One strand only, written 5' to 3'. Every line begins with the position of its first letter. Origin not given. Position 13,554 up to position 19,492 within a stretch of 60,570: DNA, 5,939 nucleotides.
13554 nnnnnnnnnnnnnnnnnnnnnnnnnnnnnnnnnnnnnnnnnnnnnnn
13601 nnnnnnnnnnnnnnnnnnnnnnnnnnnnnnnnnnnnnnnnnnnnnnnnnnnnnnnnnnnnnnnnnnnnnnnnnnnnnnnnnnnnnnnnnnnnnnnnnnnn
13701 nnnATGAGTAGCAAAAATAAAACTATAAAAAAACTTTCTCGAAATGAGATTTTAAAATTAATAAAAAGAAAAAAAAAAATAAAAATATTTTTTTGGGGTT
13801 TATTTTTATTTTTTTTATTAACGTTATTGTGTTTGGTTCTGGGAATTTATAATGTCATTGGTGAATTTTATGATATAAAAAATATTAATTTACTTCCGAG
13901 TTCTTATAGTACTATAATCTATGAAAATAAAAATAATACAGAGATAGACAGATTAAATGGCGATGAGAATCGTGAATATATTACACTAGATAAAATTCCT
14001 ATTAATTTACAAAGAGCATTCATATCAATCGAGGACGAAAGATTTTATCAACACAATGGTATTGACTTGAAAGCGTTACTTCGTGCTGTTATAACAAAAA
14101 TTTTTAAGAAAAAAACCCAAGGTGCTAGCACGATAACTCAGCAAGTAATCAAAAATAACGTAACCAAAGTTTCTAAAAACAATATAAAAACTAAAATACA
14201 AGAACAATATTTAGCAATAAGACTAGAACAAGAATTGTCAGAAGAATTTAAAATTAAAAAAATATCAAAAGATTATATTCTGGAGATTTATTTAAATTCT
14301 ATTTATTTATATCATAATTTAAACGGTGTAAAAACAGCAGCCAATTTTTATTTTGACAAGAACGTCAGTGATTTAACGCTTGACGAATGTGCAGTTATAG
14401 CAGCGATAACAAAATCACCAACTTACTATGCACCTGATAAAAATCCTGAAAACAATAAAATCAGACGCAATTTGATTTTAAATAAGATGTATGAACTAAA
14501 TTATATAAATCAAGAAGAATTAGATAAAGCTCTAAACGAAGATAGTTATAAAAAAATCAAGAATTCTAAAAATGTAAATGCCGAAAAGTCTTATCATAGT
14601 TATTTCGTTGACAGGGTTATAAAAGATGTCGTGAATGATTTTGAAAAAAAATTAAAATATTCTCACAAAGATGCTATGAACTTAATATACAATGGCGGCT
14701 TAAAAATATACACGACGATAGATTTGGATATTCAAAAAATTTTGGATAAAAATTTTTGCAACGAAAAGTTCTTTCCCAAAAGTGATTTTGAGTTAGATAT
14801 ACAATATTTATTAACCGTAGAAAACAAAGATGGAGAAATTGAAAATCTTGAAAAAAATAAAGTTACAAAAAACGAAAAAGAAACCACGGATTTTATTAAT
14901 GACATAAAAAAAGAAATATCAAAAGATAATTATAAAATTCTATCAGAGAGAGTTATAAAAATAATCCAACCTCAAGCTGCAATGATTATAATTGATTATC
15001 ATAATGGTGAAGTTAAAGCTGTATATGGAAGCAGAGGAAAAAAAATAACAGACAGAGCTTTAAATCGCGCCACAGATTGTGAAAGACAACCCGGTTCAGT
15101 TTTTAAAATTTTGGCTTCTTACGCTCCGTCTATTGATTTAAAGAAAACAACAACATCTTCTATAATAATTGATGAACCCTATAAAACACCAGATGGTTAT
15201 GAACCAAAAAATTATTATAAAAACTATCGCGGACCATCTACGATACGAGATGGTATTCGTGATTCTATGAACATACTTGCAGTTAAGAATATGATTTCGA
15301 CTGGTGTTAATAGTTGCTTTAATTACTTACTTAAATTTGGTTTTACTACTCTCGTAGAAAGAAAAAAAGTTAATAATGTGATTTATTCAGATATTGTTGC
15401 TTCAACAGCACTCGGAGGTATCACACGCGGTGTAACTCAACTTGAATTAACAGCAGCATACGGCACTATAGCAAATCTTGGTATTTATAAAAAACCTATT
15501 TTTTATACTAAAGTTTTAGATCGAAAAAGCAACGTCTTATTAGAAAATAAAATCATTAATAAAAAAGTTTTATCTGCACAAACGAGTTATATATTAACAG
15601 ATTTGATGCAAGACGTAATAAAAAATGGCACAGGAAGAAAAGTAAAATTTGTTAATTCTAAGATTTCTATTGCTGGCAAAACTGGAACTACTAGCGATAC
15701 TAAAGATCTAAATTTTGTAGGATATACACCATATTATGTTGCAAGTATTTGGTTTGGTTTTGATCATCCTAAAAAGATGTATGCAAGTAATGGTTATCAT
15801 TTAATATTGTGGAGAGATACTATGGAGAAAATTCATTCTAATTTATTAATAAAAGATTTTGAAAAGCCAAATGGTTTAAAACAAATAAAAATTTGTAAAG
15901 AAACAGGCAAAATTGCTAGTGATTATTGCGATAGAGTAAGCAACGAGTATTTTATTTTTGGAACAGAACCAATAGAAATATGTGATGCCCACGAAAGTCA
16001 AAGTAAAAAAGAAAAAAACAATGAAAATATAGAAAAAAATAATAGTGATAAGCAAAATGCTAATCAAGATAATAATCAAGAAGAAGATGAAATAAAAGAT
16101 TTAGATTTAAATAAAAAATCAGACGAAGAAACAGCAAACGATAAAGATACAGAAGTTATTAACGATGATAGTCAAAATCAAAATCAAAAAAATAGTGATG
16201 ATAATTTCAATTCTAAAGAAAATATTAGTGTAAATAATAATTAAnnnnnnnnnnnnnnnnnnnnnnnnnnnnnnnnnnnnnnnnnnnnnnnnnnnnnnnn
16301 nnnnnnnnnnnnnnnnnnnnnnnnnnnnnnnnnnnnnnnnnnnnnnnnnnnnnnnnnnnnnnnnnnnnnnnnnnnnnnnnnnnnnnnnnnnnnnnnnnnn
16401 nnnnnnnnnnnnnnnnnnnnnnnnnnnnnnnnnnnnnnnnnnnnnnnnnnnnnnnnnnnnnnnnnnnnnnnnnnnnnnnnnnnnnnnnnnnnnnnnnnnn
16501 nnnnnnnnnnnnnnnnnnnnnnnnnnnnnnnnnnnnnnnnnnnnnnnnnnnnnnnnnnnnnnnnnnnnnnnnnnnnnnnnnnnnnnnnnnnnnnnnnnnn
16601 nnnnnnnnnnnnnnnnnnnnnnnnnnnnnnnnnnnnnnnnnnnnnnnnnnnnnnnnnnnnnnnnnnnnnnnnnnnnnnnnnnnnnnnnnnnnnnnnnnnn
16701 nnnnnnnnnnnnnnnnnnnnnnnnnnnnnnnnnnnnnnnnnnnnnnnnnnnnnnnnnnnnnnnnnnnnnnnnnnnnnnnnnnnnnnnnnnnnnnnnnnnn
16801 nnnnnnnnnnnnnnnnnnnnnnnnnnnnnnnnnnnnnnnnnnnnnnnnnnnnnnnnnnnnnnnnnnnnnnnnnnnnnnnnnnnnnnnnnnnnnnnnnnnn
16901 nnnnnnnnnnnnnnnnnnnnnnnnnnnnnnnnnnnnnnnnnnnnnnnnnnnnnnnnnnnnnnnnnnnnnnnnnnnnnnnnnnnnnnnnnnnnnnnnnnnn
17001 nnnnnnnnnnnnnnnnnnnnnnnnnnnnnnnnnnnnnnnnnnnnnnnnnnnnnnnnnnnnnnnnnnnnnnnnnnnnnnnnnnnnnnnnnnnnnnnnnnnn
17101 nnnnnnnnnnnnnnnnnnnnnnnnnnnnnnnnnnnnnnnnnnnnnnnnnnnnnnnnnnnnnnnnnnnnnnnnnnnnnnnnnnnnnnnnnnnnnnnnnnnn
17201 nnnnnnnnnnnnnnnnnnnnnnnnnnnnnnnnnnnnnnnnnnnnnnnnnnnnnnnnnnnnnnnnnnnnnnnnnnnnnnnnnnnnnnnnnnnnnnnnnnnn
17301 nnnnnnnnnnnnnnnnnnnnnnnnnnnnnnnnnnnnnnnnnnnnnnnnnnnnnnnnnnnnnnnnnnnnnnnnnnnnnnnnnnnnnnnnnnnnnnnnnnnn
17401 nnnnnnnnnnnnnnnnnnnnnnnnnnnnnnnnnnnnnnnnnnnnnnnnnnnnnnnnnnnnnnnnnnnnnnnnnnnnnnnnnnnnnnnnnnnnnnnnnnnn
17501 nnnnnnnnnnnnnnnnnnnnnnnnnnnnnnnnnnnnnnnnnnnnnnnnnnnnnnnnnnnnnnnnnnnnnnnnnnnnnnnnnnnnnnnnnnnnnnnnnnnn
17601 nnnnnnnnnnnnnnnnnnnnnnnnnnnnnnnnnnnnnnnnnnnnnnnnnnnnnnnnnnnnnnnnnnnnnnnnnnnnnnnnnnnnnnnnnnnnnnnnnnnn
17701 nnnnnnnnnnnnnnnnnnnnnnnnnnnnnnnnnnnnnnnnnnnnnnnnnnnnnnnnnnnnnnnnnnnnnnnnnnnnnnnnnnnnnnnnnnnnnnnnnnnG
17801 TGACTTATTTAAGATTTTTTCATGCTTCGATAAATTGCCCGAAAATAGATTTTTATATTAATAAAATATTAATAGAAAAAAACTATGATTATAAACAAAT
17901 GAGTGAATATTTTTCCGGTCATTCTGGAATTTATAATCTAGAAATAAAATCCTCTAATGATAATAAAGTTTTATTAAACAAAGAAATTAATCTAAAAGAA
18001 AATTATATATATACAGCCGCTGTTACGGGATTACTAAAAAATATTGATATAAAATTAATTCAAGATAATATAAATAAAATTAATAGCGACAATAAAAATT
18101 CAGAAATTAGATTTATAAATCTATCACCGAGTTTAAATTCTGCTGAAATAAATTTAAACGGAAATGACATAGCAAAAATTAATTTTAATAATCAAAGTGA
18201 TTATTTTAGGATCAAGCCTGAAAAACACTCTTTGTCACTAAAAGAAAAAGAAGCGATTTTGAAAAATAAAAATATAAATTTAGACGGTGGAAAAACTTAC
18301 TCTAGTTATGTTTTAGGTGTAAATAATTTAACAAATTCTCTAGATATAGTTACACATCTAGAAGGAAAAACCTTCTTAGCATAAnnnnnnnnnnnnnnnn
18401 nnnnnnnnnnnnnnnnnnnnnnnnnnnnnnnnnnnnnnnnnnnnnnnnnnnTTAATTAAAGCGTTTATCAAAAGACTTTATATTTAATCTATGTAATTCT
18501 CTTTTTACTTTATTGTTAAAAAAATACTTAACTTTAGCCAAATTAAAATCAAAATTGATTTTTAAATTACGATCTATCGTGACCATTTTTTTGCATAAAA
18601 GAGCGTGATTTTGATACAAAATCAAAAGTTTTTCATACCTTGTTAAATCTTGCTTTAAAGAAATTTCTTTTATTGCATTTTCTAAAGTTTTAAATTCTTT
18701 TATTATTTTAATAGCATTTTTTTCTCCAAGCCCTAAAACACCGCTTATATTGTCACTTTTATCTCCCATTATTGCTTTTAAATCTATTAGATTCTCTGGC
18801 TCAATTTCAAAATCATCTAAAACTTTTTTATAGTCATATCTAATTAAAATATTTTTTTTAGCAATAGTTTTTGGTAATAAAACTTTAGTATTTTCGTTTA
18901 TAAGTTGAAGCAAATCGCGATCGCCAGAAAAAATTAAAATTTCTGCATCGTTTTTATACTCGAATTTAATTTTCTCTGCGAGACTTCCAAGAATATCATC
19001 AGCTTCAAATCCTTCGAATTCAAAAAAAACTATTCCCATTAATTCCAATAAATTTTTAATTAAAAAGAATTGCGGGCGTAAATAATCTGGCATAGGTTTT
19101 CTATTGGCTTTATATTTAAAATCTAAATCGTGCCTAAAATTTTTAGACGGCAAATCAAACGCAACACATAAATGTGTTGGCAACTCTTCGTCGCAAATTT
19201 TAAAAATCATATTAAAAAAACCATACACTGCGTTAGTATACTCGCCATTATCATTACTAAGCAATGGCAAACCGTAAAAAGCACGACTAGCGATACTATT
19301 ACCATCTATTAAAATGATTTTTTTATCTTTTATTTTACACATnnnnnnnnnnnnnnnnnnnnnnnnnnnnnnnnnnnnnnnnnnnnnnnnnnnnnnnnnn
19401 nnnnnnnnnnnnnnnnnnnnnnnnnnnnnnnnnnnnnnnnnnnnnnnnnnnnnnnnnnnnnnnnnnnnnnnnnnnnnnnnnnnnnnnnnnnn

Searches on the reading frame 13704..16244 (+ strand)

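Call 31: search_protein_families(library=pfam, proteins=[window:13704-16244:+], max_evalue=0.01)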
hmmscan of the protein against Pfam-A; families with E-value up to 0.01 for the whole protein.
window:13704-16244:+ (846 aa): 2 families
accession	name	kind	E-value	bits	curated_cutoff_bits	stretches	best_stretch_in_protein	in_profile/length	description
PF00912.28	Transgly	-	1.1e-56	191.5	27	1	79-262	3-177/178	Transglycosylase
PF00905.27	Transpeptidase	-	2.2e-28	99.8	22.1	1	426-678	2-268/299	Penicillin binding protein transpeptidase domain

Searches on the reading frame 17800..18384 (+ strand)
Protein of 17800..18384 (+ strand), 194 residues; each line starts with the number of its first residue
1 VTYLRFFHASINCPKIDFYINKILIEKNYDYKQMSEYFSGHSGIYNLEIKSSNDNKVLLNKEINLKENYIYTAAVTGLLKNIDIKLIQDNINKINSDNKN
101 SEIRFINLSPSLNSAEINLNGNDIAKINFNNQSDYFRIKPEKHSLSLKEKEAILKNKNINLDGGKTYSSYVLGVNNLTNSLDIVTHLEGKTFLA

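Call 31: search_protein_families(library=pfam, proteins=[window:17800-18384:+], max_evalue=0.01)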
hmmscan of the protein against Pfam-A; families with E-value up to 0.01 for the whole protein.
window:17800-18384:+ (194 aa): 2 families
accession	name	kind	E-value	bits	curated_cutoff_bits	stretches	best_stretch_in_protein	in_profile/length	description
PF14344.12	DUF4397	-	2.1e-29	102.9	30.6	2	3-111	2-112/119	Domain of unknown function (DUF4397)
PF11008.14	DUF2846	-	0.0082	16.6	34.3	0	111-167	20-74/92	Protein of unknown function (DUF2846)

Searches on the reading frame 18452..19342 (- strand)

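Call 32: search_protein_families(library=pfam, proteins=[window:18452-19342:-], max_evalue=0.001)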
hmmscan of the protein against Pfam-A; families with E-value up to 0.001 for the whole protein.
window:18452-19342:- (296 aa): 2 families
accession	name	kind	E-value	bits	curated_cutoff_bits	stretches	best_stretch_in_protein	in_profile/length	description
PF02739.22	5_3_exonuc_N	-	5.8e-53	179.4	34.3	1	8-178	1-163/164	5'-3' exonuclease, N-terminal resolvase-like domain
PF01367.25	5_3_exonuc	-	8.9e-23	81.1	40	1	180-272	1-92/97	5'-3' exonuclease, C-terminal SAM fold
